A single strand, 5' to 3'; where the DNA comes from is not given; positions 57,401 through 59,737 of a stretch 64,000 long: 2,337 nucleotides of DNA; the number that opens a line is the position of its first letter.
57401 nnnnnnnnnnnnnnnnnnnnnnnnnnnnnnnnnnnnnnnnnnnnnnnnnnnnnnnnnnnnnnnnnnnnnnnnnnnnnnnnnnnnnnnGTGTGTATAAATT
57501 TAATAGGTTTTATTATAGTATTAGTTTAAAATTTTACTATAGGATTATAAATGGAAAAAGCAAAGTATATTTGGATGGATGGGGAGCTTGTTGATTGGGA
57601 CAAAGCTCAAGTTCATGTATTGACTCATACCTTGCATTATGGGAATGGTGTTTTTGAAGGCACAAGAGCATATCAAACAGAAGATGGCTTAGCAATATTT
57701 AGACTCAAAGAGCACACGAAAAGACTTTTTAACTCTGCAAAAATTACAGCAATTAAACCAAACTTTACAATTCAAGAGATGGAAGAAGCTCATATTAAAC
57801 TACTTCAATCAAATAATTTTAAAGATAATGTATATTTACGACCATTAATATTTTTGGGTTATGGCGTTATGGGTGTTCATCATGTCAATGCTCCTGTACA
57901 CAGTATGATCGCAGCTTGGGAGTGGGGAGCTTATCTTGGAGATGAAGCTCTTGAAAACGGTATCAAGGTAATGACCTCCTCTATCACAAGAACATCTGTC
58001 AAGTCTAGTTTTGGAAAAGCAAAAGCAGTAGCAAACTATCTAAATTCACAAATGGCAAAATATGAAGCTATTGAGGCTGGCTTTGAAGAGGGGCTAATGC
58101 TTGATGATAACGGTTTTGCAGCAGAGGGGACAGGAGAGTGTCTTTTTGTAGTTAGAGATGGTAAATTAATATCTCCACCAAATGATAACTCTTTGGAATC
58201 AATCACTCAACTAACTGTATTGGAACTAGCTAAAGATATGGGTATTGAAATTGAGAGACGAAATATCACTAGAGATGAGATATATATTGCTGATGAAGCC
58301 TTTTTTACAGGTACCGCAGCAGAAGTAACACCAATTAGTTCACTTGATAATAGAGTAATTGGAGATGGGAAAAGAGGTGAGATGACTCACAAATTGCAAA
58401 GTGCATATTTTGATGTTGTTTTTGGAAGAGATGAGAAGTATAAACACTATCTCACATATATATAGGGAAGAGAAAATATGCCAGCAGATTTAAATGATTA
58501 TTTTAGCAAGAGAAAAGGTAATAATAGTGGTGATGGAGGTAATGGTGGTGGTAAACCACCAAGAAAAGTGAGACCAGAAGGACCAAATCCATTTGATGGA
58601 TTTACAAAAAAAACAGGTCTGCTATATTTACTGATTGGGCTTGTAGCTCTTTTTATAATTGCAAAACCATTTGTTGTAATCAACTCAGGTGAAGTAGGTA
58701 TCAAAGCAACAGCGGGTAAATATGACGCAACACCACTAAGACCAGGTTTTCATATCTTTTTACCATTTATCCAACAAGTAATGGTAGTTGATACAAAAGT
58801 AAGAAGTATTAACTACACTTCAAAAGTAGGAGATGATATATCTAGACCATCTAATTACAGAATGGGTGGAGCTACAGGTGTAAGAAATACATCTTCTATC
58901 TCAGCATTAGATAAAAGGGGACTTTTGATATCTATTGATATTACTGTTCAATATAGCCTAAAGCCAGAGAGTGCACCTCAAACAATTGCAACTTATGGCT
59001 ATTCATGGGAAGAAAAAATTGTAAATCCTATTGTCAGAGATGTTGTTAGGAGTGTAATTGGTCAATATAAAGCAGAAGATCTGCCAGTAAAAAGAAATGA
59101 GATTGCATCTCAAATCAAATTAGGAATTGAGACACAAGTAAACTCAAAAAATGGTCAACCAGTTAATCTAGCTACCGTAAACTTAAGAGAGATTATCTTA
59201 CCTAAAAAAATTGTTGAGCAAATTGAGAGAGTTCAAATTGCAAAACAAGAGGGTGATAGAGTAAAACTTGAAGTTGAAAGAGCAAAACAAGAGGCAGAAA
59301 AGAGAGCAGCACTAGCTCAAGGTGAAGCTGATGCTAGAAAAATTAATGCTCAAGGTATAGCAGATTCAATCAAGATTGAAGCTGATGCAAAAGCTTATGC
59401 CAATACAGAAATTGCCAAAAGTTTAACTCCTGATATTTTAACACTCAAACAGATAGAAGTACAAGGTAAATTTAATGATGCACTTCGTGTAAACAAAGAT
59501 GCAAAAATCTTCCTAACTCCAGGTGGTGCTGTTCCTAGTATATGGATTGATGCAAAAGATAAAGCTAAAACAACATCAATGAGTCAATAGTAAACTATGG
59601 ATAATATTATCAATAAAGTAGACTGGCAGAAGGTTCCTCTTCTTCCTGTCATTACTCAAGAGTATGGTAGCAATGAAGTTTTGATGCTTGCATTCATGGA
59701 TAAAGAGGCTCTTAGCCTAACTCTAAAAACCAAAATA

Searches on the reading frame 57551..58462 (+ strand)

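Call 77: search_protein_families(library=pfam, proteins=[window:57551-58462:+], max_evalue=0.00001)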
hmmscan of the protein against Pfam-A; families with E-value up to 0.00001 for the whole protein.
window:57551-58462:+ (304 aa): 1 family
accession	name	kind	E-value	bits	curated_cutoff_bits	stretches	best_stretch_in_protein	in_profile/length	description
PF01063.24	Aminotran_4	-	2.9e-43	148.7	28.5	1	33-264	1-222/223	Amino-transferase class IV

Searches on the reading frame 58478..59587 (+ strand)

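Call 77: search_protein_families(library=pfam, proteins=[window:58478-59587:+], max_evalue=0.00001)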
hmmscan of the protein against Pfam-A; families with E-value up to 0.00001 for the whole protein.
window:58478-59587:+ (370 aa): 1 family
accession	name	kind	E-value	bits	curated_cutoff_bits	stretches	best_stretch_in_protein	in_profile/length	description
PF01145.31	Band_7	-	4.2e-34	118.6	23.6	1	67-273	2-176/176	SPFH domain / Band 7 family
